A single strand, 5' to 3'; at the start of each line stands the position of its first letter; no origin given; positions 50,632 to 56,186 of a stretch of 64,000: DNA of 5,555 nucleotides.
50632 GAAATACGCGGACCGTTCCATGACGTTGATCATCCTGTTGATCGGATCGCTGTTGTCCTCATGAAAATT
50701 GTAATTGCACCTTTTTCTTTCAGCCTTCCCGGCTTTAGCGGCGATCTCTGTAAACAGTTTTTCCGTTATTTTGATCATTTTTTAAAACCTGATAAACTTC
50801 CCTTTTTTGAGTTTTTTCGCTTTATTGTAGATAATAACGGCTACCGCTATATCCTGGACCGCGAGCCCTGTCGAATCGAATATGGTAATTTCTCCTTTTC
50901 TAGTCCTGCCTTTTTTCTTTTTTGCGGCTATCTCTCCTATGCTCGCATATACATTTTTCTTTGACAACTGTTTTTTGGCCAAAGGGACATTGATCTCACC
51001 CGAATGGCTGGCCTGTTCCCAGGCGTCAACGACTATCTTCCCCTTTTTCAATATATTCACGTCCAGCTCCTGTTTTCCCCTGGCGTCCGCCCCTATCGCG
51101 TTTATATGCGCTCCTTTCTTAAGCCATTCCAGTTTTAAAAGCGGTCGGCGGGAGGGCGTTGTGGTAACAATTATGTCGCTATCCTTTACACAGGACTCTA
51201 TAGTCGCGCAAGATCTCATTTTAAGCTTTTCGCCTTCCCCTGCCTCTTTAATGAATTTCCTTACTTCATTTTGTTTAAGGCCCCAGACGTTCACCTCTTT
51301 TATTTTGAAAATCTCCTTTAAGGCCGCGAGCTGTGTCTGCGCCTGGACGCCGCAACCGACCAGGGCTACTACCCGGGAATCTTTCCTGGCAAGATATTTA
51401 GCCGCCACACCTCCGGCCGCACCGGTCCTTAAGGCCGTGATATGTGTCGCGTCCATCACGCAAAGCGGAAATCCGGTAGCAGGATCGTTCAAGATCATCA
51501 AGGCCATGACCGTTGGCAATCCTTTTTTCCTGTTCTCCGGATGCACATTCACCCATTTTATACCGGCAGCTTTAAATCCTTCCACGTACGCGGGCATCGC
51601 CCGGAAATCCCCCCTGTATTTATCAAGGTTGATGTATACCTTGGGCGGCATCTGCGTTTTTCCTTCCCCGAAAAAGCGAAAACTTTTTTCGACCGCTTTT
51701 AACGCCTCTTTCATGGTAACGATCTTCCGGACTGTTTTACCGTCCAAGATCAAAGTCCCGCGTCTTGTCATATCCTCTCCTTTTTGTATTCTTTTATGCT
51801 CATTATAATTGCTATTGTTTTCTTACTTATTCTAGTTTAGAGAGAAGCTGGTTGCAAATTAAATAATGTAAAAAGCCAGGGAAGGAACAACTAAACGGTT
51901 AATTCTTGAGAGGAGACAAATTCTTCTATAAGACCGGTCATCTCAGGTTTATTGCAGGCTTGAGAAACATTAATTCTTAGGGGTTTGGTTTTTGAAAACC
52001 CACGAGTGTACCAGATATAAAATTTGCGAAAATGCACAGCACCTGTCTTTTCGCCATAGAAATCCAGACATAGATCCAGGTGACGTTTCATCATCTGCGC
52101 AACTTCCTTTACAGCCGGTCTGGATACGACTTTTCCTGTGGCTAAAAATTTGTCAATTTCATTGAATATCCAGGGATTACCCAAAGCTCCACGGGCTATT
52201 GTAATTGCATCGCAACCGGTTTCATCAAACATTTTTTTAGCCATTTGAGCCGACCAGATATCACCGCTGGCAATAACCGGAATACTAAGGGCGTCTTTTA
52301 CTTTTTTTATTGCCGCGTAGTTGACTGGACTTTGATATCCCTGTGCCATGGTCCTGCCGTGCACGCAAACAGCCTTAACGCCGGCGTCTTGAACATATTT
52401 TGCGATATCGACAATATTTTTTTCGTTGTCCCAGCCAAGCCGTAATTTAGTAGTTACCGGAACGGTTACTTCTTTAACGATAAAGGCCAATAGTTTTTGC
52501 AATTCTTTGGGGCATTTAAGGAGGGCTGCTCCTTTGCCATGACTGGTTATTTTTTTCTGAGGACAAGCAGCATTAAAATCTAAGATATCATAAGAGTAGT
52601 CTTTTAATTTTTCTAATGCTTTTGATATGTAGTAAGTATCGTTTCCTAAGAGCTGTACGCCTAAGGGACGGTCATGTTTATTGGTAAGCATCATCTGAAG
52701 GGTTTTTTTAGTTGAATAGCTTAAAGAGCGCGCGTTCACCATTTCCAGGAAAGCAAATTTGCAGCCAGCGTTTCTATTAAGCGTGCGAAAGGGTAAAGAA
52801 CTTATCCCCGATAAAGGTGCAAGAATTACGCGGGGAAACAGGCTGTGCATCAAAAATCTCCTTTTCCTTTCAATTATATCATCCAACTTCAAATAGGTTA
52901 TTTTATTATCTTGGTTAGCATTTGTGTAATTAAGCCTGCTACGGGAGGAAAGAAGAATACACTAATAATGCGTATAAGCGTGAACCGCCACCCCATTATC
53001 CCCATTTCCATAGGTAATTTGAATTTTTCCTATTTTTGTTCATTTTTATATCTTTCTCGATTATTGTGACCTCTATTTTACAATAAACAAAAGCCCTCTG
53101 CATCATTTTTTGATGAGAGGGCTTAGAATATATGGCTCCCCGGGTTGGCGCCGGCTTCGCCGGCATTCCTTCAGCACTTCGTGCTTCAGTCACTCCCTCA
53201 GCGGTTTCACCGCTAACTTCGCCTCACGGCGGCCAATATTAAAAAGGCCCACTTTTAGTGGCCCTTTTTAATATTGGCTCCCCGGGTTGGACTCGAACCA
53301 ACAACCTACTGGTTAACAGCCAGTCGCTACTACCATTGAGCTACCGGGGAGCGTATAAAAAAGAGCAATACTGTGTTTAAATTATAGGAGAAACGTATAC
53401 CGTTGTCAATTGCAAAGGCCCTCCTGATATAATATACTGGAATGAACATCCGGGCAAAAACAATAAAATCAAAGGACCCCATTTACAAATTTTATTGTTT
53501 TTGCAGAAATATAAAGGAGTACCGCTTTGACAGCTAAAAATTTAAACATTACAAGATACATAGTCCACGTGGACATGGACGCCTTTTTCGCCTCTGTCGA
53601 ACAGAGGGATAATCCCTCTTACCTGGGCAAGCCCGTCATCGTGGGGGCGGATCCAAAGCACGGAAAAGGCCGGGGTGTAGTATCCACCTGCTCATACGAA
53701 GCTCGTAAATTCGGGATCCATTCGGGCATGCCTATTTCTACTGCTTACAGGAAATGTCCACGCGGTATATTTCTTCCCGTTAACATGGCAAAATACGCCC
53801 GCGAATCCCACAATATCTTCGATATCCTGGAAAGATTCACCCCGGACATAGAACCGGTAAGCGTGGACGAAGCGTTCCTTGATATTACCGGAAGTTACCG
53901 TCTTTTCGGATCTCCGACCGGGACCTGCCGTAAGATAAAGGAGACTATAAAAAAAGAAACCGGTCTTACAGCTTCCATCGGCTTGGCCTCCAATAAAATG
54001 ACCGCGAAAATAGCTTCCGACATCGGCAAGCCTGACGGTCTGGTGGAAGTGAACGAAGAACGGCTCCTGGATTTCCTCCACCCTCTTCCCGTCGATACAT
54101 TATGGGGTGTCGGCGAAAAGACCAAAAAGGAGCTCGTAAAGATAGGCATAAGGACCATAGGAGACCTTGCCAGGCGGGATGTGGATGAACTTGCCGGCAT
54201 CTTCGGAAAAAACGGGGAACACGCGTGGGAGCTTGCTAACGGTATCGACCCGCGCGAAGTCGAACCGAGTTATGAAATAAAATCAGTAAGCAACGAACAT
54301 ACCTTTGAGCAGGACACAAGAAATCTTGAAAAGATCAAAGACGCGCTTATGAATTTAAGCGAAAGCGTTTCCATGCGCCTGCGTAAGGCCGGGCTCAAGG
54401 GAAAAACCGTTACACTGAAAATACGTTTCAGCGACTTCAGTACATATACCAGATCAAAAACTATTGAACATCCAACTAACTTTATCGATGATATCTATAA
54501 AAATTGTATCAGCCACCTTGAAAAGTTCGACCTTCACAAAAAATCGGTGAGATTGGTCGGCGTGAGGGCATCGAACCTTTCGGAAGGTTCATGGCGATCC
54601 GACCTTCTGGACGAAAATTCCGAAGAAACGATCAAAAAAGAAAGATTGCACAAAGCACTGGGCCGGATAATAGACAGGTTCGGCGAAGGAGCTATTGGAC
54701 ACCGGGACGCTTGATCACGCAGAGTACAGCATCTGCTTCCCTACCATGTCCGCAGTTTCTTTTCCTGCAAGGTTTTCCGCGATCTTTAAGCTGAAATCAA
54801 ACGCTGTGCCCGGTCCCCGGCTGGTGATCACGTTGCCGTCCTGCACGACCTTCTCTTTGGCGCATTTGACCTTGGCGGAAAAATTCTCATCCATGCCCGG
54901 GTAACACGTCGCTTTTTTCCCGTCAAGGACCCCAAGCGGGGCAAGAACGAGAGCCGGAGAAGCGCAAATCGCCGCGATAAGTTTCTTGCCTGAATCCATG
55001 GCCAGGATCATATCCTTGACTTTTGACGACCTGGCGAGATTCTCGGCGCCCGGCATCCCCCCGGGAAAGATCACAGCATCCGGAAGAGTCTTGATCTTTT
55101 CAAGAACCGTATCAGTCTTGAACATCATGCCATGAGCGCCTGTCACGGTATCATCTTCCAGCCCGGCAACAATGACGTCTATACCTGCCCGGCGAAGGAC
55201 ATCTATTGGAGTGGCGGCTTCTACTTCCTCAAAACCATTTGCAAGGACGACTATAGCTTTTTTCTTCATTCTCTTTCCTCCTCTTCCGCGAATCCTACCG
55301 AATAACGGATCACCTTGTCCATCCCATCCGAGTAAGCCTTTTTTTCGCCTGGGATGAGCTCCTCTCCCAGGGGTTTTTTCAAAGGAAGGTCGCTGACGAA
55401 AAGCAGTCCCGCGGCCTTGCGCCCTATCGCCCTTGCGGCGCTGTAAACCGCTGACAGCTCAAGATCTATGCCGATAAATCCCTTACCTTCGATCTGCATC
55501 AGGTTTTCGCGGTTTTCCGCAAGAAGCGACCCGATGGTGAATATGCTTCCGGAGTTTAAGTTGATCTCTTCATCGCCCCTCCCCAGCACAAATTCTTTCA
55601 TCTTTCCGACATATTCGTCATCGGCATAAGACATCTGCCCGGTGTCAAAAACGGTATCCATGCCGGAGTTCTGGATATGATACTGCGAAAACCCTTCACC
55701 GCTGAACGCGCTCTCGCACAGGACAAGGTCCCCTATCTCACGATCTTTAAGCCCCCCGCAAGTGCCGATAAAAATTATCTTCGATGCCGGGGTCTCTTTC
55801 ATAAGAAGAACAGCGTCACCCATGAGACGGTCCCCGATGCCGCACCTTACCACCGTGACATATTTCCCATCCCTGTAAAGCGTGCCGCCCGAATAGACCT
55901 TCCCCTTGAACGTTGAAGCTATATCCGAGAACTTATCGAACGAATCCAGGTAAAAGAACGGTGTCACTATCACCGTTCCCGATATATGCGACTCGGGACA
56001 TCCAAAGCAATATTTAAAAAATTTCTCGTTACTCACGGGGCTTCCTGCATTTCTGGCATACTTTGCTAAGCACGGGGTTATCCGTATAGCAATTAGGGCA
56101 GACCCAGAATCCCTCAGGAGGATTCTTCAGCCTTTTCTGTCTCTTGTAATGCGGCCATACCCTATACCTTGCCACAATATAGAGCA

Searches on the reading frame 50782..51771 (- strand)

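Call 16: search_protein_families(library=pfam, proteins=[window:50782-51771:-], max_evalue=0.001)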
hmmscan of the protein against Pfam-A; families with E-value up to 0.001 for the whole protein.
window:50782-51771:- (329 aa): 2 families
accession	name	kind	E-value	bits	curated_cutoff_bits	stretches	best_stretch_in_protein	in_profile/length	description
PF02423.21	OCD_Mu_crystall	-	2.8e-111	371.9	24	1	8-320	5-312/314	Ornithine cyclodeaminase/mu-crystallin family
PF01488.26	Shikimate_DH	-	1.6e-06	28.7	24.3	1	124-221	4-99/138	Shikimate / quinate 5-dehydrogenase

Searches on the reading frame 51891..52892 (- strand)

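Call 16: search_protein_families(library=pfam, proteins=[window:51891-52892:-], max_evalue=0.001)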
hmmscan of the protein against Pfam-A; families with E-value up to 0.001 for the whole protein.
window:51891-52892:- (333 aa): 2 families
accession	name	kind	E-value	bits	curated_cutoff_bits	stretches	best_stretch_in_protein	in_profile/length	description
PF01207.24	Dus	-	1.3e-80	271.3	20.4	1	23-318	1-298/311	Dihydrouridine synthase (Dus)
PF00977.27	His_biosynth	-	7.6e-06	26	23.6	1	152-234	138-220/228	Histidine biosynthesis protein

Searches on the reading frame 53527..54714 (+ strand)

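Call 16: search_protein_families(library=pfam, proteins=[window:53527-54714:+], max_evalue=0.001)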
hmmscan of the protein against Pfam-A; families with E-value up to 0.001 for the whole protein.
window:53527-54714:+ (395 aa): 5 families
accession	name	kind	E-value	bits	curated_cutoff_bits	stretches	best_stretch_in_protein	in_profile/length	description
PF00817.25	IMS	-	2.3e-54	183.8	23.2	1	15-165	1-148/148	impB/mucB/samB family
PF11799.13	IMS_C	-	1.7e-31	109.3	20.7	1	252-355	2-103/109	impB/mucB/samB family C-terminal domain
PF11798.14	IMS_HHH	-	2.5e-06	27.8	24.4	1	178-208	2-32/32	IMS family HHH motif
PF14520.12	HHH_5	-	6.9e-06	26.9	27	1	194-227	9-44/57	Helix-hairpin-helix domain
PF21999.2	IMS_HHH_1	-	1.7e-05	25.6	27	1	192-241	3-53/53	DNA polymerase-iota, thumb domain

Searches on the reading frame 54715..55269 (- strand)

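Call 16: search_protein_families(library=pfam, proteins=[window:54715-55269:-], max_evalue=0.001)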
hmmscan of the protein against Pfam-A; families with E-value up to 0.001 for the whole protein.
window:54715-55269:- (184 aa): 1 family
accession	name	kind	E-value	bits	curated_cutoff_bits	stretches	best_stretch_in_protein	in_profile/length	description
PF01965.30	DJ-1_PfpI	-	1.9e-45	155.1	26.6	1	3-165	1-164/165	DJ-1/PfpI family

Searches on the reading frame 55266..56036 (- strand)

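Call 16: search_protein_families(library=pfam, proteins=[window:55266-56036:-], max_evalue=0.001)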
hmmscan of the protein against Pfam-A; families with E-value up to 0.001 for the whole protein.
window:55266-56036:- (256 aa): 1 family
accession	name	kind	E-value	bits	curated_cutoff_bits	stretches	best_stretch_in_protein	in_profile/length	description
PF01048.26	PNP_UDP_1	-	2.6e-19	70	25.1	1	45-220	31-202/233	Phosphorylase superfamily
